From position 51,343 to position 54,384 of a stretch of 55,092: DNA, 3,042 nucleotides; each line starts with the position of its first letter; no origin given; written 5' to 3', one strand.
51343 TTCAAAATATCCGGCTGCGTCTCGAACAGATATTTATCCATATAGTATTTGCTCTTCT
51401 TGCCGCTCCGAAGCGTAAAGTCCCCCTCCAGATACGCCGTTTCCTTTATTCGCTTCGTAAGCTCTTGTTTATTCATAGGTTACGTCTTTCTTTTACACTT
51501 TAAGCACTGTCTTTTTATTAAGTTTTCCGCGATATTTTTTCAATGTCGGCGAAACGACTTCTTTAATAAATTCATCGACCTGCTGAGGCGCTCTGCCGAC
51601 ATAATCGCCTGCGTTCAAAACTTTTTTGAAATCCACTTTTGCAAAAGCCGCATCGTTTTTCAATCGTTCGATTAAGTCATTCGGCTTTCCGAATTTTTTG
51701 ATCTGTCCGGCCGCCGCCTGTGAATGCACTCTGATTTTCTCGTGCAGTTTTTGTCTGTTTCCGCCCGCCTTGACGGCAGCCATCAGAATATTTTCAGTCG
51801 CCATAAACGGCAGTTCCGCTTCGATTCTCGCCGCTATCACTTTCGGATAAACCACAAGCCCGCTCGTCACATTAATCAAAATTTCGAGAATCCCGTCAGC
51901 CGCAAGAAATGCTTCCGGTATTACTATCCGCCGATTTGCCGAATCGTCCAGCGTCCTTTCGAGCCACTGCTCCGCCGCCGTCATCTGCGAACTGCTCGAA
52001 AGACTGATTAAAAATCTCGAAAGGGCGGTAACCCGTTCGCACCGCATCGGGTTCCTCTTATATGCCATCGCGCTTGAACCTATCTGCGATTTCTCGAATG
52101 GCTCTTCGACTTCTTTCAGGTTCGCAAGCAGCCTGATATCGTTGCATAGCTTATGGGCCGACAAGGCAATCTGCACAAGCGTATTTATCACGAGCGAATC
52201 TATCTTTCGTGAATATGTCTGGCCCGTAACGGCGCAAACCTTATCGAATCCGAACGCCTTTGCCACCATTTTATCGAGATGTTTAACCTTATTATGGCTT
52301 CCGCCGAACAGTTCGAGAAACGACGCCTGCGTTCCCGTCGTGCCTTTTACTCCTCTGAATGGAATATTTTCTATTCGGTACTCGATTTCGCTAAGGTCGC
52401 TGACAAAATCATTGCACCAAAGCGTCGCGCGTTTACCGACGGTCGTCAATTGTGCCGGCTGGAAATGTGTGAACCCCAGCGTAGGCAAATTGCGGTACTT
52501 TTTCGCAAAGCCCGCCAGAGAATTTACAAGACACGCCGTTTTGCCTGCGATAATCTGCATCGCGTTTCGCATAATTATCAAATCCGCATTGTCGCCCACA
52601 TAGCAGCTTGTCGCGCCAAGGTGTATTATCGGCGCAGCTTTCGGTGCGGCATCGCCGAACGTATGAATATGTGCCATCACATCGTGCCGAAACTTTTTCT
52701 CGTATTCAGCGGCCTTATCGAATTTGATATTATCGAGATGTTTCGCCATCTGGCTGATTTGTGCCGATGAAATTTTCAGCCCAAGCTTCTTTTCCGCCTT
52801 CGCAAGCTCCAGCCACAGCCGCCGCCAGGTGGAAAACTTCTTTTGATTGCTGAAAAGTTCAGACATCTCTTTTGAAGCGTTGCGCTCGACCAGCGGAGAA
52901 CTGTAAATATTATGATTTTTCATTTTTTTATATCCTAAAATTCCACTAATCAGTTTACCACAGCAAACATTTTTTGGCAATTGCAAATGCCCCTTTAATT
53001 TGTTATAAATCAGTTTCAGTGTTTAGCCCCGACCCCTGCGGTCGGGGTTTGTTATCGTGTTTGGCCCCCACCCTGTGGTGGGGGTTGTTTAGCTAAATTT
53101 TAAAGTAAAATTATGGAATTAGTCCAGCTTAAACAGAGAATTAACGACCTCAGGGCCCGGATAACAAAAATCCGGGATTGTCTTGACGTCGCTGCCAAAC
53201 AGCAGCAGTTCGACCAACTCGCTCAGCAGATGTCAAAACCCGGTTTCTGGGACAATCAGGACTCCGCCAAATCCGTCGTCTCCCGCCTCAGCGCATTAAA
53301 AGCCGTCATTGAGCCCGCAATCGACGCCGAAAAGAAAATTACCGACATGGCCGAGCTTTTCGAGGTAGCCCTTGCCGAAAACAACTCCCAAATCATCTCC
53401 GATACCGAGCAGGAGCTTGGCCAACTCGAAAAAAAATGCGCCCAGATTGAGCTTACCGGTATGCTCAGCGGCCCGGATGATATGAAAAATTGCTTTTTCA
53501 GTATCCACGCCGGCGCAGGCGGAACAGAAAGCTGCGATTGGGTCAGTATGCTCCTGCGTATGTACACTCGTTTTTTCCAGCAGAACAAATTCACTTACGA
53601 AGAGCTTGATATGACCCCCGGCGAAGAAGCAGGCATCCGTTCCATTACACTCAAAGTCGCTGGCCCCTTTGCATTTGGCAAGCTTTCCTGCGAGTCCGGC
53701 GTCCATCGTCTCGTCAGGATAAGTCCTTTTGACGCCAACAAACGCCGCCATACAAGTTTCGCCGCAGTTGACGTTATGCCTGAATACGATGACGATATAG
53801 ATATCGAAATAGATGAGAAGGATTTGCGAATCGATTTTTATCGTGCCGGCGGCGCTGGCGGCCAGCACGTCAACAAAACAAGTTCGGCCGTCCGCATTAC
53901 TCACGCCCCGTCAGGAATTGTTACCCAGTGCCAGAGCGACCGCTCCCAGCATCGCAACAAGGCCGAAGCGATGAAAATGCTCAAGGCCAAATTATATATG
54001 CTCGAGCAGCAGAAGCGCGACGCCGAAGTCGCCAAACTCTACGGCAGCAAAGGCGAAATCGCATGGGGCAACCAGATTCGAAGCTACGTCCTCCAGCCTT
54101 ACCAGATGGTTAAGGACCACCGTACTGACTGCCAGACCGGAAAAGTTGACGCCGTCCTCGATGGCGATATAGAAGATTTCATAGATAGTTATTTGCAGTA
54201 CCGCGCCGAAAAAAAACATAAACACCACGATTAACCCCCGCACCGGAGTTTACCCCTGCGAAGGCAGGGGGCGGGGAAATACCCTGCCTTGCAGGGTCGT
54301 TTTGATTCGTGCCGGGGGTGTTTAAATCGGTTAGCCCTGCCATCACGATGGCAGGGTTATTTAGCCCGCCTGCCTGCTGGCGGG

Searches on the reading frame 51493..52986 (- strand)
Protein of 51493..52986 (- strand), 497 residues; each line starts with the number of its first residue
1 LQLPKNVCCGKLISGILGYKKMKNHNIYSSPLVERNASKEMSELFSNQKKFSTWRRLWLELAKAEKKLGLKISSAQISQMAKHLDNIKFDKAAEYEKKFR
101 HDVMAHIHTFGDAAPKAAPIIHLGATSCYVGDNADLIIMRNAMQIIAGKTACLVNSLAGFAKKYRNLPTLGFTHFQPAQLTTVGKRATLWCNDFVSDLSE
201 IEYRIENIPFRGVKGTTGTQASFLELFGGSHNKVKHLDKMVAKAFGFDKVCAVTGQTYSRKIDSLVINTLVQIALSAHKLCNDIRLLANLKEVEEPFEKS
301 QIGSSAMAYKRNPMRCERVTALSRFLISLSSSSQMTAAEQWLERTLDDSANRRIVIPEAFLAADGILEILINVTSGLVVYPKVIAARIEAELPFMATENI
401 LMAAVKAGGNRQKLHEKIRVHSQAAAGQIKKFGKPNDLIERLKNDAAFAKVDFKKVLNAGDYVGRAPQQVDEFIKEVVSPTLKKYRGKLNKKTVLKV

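Call 75: search_protein_families(library=pfam, proteins=[window:51493-52986:-], max_evalue=0.00001)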
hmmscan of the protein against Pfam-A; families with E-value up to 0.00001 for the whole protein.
window:51493-52986:- (497 aa): 2 families
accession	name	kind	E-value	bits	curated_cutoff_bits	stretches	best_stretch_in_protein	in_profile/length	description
PF00206.25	Lyase_1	-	1.2e-18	68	27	1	113-322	97-306/312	Lyase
PF10397.14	ADSL_C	-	1.8e-18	67.1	32.7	1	393-473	1-79/79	Adenylosuccinate lyase C-terminus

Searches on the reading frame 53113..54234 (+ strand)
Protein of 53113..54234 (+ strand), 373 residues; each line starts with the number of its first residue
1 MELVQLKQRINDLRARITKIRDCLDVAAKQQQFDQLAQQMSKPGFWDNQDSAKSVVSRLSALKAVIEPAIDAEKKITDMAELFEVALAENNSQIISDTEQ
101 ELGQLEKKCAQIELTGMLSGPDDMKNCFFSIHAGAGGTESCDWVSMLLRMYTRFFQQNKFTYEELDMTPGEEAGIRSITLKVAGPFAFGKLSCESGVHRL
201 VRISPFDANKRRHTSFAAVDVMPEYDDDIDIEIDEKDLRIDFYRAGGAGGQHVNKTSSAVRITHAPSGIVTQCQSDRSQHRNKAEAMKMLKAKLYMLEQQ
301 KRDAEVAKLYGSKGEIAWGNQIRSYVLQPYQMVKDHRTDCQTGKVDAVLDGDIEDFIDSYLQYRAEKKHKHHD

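Call 75: search_protein_families(library=pfam, proteins=[window:53113-54234:+], max_evalue=0.00001)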
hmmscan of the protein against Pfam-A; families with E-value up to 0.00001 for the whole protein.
window:53113-54234:+ (373 aa): 2 families
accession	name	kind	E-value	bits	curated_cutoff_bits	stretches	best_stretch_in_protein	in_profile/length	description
PF03462.23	PCRF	-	1.6e-54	185.2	24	1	30-219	2-194/194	PCRF domain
PF00472.26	RF-1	-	4.8e-44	149.5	35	1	227-337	1-116/116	RF-1 domain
